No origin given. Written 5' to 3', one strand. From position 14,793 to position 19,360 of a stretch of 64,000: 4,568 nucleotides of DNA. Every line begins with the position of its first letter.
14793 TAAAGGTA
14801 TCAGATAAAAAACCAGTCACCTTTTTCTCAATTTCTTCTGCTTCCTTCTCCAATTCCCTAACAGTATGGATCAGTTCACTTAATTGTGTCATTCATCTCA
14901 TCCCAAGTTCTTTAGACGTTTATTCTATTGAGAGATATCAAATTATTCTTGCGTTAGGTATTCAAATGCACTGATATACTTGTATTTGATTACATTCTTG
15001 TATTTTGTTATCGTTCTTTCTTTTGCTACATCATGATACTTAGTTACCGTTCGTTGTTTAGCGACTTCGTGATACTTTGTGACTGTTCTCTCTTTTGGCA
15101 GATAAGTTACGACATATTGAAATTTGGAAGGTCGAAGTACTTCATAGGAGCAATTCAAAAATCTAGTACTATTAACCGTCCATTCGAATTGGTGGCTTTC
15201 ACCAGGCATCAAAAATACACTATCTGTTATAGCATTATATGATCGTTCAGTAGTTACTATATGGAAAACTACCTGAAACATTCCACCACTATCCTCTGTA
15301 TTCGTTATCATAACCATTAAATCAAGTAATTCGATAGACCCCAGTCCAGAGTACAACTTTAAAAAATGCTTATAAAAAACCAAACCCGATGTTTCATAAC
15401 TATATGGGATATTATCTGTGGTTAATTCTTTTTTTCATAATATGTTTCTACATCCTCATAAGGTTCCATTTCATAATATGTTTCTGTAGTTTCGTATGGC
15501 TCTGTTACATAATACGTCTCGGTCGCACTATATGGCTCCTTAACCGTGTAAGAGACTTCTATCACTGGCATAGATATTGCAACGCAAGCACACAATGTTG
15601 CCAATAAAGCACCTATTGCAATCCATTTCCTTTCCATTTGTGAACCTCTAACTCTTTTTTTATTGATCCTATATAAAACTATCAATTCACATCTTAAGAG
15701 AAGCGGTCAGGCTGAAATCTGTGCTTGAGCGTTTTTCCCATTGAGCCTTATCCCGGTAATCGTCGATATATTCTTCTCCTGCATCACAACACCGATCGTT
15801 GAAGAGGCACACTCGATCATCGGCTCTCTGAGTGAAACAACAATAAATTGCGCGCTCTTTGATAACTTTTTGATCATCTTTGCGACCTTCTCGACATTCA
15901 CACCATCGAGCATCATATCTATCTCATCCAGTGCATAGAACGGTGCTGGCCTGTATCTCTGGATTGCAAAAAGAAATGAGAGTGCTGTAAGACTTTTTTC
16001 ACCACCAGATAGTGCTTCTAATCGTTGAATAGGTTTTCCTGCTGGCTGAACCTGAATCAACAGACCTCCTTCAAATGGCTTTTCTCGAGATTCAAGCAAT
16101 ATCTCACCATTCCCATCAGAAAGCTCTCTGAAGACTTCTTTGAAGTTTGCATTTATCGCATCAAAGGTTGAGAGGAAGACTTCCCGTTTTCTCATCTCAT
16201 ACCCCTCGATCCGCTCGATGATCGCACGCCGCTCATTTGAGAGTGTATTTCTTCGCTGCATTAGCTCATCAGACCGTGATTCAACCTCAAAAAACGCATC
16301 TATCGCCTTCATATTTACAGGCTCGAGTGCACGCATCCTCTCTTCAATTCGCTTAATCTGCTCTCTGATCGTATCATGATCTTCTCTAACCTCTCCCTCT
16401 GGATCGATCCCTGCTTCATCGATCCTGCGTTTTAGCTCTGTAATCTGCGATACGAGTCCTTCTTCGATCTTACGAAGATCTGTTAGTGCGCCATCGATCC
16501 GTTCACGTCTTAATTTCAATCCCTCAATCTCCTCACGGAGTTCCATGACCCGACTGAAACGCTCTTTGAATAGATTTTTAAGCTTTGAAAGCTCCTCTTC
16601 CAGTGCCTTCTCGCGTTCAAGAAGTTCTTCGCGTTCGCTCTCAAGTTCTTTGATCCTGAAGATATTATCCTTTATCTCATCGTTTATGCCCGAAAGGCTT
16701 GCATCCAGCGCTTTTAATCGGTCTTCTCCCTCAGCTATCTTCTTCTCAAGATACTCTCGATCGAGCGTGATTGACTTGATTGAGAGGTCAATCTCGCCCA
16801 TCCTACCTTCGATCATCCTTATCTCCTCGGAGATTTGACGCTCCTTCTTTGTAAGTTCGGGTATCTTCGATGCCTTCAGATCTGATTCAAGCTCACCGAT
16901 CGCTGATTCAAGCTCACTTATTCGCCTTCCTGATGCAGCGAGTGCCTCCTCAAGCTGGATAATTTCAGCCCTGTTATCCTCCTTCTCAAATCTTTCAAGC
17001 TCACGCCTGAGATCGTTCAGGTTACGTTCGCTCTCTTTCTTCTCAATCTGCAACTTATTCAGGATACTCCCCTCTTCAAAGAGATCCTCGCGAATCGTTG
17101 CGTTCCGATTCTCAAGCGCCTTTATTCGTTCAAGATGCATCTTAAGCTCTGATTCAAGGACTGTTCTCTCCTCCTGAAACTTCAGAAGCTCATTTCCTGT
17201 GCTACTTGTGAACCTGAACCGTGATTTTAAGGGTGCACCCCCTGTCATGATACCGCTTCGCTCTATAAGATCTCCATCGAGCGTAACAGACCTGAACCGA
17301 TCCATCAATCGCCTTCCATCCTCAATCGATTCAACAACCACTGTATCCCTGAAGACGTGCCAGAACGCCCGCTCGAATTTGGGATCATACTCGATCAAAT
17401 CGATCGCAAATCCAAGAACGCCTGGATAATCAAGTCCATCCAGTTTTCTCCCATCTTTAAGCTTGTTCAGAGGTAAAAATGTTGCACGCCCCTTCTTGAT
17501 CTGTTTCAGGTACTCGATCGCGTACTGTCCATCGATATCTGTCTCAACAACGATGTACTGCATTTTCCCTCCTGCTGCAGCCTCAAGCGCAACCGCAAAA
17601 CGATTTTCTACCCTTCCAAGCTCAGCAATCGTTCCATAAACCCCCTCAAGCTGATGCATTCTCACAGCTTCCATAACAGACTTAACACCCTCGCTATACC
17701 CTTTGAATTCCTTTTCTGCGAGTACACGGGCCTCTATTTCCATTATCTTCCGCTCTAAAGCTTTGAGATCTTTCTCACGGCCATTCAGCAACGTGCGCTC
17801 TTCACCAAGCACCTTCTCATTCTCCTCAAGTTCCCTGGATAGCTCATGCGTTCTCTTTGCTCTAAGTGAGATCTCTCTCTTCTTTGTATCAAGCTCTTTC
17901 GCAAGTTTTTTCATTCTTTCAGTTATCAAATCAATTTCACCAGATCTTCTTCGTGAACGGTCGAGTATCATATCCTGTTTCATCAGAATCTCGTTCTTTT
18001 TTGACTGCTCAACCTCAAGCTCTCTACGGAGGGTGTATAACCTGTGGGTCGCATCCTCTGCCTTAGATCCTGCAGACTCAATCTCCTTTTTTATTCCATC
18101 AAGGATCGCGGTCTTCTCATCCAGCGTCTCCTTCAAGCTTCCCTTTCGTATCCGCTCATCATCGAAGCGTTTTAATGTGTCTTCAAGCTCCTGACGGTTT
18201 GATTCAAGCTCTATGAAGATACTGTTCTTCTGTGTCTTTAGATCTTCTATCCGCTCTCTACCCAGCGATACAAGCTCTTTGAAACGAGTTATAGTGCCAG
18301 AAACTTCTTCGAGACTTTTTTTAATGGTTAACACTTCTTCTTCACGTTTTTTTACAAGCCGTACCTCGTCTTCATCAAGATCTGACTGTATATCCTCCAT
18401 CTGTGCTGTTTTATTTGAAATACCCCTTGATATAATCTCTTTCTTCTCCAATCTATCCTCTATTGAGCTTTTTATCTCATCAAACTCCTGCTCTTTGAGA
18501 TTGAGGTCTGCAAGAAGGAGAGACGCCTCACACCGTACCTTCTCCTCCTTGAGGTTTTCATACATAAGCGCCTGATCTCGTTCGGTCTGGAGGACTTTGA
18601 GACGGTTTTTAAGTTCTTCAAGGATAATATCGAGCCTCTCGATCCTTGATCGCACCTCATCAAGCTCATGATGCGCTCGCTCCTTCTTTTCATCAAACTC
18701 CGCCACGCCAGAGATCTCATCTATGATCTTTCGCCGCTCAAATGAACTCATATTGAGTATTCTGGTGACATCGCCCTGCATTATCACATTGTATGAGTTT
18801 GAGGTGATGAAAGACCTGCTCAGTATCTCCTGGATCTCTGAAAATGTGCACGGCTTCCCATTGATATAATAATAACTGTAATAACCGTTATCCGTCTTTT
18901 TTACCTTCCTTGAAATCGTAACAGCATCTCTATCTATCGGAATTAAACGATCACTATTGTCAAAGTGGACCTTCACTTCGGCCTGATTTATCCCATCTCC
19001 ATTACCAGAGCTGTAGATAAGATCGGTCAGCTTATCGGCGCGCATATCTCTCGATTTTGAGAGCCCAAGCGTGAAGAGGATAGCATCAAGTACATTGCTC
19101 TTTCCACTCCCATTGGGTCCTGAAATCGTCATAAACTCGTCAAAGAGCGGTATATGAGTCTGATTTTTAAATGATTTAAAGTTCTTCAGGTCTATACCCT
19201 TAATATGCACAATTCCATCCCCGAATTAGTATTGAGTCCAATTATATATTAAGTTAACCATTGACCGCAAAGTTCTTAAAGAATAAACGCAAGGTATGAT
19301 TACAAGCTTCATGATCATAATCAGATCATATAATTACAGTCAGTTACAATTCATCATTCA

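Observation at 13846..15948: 1.6-kb islet flanked by a perfect 243-bp direct repeat that duplicates the smc 3' end and supplies the 3' end of rpoD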

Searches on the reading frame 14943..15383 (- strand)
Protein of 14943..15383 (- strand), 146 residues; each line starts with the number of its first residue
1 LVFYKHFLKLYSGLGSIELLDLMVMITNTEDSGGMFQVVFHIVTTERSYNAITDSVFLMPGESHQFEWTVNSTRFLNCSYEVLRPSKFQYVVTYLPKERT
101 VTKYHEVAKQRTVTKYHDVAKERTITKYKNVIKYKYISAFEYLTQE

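Call 6: search_protein_families(library=pfam, proteins=[window:14943-15383:-], max_evalue=0.1)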
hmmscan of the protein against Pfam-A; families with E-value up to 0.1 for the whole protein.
window:14943-15383:- (146 aa): 0 families

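Call 13: find_related_loci(query=window:14943-15383:-, collection=viral_contigs, flank=10000)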
Query window:14943-15383:- (146 aa) in viral_contigs; peptide patterns used: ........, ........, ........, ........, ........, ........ (x = any residue, [..] = any of these).
11 stretches matched a pattern, but none encodes a relative of the query by tblastn (E <= 1e-3).

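Call 20: find_homologous_proteins(query=window:14943-15383:-)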
Query window:14943-15383:- (146 aa): 10 proteins with E <= 0.001 among 22 candidates.
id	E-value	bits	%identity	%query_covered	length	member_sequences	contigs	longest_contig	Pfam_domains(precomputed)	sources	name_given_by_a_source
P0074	2.4e-75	269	100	85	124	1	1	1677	-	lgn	-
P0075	7.5e-32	128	54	92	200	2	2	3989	-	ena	-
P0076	1.0e-29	121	56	86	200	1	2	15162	-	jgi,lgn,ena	-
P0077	2.7e-27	114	54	85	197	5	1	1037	-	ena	-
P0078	1.6e-21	95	49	78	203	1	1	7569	-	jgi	-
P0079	2.5e-19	88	57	62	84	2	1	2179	-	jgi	jgi:hypothetical protein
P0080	7.0e-15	73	40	88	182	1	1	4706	-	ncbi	-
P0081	8.0e-14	70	39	85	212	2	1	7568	-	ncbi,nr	ncbi:MAG: hypothetical protein PHI16_02820, partial [Methanocellales archaeon]|nr:hypothetical prote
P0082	1.2e-13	69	38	77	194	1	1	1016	-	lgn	-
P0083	6.7e-13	67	43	85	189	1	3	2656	-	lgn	-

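Call 21: find_encoding_contigs(protein=P0075, flank=10000, max_places=6)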
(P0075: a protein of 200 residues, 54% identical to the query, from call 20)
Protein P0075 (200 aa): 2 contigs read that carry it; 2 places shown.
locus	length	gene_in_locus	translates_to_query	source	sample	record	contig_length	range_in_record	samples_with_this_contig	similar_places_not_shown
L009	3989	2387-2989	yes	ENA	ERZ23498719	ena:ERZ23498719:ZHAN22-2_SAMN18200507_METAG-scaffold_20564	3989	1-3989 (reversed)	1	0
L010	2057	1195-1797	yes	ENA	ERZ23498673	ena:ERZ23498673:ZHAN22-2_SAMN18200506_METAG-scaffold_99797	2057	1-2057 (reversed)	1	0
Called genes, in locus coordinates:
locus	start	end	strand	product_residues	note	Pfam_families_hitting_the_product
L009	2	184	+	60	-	?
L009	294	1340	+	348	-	PF04313:HSDR_N (faint), PF13588:HSDR_N_2 (weak)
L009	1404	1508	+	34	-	-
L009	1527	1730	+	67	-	PF18728:HEPN_AbiV (weak)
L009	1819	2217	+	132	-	-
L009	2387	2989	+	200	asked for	-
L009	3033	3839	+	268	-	-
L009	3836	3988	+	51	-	?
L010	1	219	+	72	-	?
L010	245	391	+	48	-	PF18728:HEPN_AbiV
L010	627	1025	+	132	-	-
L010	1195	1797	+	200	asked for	-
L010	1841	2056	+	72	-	?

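Call 22: find_encoding_contigs(protein=P0076, flank=10000, max_places=6)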
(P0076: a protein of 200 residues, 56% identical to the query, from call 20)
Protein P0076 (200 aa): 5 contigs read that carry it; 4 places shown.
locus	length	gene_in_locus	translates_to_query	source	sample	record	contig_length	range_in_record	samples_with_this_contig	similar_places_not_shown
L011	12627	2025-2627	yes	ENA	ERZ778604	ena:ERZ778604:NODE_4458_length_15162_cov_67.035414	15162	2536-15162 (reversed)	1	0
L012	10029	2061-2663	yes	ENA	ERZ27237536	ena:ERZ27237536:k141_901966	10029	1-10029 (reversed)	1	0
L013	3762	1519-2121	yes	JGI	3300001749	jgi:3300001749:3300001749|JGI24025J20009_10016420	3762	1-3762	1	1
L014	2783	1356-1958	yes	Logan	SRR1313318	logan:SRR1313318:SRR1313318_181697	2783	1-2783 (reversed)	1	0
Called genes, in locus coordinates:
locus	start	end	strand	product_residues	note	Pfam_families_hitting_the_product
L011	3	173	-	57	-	?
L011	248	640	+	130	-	PF01588:tRNA_bind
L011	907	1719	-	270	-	-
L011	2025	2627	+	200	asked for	-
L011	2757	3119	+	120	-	-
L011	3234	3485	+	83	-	PF09851:SHOCT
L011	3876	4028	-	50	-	-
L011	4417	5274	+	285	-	PF00800:PDT, PF01842:ACT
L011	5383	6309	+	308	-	PF00106:adh_short (faint), PF01073:3Beta_HSD, PF01370:Epimerase, PF02719:Polysacc_synt_2, PF04321:RmlD_sub_bind, PF13460:NAD_binding_10, PF16363:GDP_Man_Dehyd, PF07993:NAD_binding_4 (weak)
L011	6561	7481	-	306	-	PF02219:MTHFR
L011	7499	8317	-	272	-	PF12225:DUF5981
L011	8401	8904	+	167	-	PF02830:V4R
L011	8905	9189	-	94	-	-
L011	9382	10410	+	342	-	PF01058:Oxidored_q6, PF14720:NiFe_hyd_SSU_C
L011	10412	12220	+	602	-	PF27537:HoxH (weak), PF00374:NiFeSe_Hases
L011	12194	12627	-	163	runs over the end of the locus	PF01750:HycI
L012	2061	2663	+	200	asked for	-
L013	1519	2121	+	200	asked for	-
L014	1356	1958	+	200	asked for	-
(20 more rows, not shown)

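Call 35: search_protein_families(library=padloc, proteins=[L009:2387-2989:+, L009:3033-3839:+, L009:1819-2217:+, L009:294-1340:+], max_evalue=0.1)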
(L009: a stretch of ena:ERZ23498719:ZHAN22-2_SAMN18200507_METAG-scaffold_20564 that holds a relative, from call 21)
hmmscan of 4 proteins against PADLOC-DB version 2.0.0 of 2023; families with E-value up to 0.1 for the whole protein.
L009:2387-2989:+ (200 aa): 0 families

L009:3033-3839:+ (268 aa): 0 families

L009:1819-2217:+ (132 aa): 0 families

L009:294-1340:+ (348 aa): 6 families
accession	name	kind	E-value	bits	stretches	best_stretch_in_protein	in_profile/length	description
PDLC03604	REase_MTase_IIG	-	2.9e-12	43.5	1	5-118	5-135/1011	Type IIG restriction enzyme-methyltransferase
PDLC05041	PDC-S57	-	3.7e-05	21.4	1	278-341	149-207/212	-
PDLC05043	PDC-S57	-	0.00016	19.3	1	278-341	163-217/221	-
PDLC04921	PDC-S14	-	0.00053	17.4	1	231-339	174-270/280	-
PDLC03610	REase_MTase_IIG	-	0.0024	14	1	6-167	2-149/1096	Type IIG restriction enzyme-methyltransferase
PDLC02643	DrmMI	-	0.011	11.6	1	92-144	150-198/1347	DrmMI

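Call 36: search_protein_families(library=pfam, proteins=[L009:2387-2989:+, L009:3033-3839:+, L009:1819-2217:+], max_evalue=0.01)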
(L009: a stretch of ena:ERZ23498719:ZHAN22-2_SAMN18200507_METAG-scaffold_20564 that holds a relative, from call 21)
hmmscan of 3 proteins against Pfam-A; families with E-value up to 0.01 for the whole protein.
L009:2387-2989:+ (200 aa): 0 families

L009:3033-3839:+ (268 aa): 1 family
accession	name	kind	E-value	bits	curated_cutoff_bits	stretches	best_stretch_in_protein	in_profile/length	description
PF05168.19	HEPN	-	2.6e-05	24.8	22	1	149-255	9-112/117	HEPN domain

L009:1819-2217:+ (132 aa): 1 family
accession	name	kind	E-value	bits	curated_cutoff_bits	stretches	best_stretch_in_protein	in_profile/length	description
PF18728.6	HEPN_AbiV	-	0.001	19.7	27.1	1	38-93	100-149/155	AbiV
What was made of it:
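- Closest known: HEPN-domain toxin and abortive-infection modules. Same: In L009 it lies beside an AbiV-like fragment and a restriction-enzyme-like gene (calls 21, 35, 36).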

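Call 62: search_protein_families(library=ncbifam, proteins=[L009:2387-2989:+, L009:3033-3839:+], max_evalue=0.1)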
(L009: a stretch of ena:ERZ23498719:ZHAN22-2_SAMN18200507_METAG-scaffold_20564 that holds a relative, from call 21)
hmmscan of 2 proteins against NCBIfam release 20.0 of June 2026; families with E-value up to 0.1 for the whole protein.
L009:2387-2989:+ (200 aa): 0 families

L009:3033-3839:+ (268 aa): 0 families
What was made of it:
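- Closest known: HEPN-domain toxin and abortive-infection modules. Different: There is no MNT partner and no PADLOC or NCBIfam hit (calls 35, 62).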

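Call 63: search_protein_families(library=phrogs, proteins=[L009:2387-2989:+, L009:3033-3839:+], max_evalue=0.1)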
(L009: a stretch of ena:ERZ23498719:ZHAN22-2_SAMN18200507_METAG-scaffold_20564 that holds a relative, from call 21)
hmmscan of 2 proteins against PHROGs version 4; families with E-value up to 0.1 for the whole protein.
L009:2387-2989:+ (200 aa): 0 families

L009:3033-3839:+ (268 aa): 2 families
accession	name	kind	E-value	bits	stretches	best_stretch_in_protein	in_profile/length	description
phrog_2039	-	unknown function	7.2e-05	23.1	1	147-265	186-305/312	-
phrog_1305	-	DNA, RNA and nucleotide metabolism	0.0041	17.5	1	150-253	105-201/226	DNA binding protein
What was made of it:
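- On HEPN toxin or defence module: PADLOC, NCBIfam and PHROGs give nothing informative (calls 35, 62, 63).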

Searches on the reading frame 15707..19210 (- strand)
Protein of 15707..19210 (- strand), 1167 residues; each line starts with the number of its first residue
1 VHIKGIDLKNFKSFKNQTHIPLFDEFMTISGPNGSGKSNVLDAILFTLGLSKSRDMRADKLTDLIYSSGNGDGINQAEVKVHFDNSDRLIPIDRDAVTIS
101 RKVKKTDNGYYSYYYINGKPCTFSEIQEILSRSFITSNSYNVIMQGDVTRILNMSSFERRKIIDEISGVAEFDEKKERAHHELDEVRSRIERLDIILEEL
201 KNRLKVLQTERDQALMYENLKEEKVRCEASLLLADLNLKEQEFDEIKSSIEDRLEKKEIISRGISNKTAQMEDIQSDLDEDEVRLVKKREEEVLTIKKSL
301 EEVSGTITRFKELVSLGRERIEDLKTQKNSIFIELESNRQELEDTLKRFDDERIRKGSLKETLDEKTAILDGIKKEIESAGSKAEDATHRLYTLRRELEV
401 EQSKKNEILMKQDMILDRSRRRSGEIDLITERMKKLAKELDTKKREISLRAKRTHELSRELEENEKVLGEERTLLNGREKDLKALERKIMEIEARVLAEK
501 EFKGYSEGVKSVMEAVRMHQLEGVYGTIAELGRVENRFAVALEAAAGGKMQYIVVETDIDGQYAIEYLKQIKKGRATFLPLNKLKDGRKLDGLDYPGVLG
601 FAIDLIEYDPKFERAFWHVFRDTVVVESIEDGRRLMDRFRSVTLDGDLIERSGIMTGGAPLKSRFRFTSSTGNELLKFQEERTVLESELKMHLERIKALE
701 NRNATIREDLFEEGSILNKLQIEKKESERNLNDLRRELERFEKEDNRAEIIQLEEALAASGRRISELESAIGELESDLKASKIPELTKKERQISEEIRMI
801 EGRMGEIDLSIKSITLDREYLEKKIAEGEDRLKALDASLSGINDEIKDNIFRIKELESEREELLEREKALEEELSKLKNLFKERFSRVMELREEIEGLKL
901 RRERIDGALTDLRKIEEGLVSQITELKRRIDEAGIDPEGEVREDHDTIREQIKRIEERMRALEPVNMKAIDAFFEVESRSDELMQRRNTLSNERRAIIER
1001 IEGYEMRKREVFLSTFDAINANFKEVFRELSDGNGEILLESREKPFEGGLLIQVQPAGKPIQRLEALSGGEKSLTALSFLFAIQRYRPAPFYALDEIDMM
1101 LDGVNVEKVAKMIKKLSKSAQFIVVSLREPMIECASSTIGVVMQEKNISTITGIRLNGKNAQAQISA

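Call 6: search_protein_families(library=pfam, proteins=[window:15707-19210:-], max_evalue=0.1)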
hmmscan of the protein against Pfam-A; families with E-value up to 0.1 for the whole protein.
window:15707-19210:- (1167 aa): 8 families
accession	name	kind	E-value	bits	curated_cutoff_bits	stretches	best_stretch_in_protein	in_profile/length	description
PF02463.25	SMC_N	-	2.4e-65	220.5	40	1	3-1149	2-219/220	RecF/RecN/SMC N terminal domain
PF06470.18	SMC_hinge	-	1.4e-32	112.9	22.5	1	522-635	2-115/116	SMC proteins Flexible Hinge Domain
PF13476.12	AAA_23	-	5.4e-17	63.5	27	1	6-257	2-200/201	AAA domain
PF13175.12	AAA_15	-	6.1e-11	43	32.1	1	1-311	1-265/374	AAA ATPase domain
PF13555.12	AAA_29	-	1.4e-05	25.2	27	1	5-48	3-46/61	P-loop containing region of AAA domain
PF13304.12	AAA_21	-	6.9e-05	23.5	27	2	29-50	4-25/304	AAA domain, putative AbiEii toxin, Type IV TA system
PF19220.6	Rod_CreS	-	0.00037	20.1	100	1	745-1005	3-261/359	Crescentin, rod domain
PF06419.17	COG6_N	-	0.0084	16.7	27.4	1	925-1000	15-90/114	Conserved oligomeric complex COG6, N-terminal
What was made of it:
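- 15707..19210 (-): smc (1,167 aa), intact. Pfam SMC_N 2.4e-65 and SMC_hinge (call 6).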
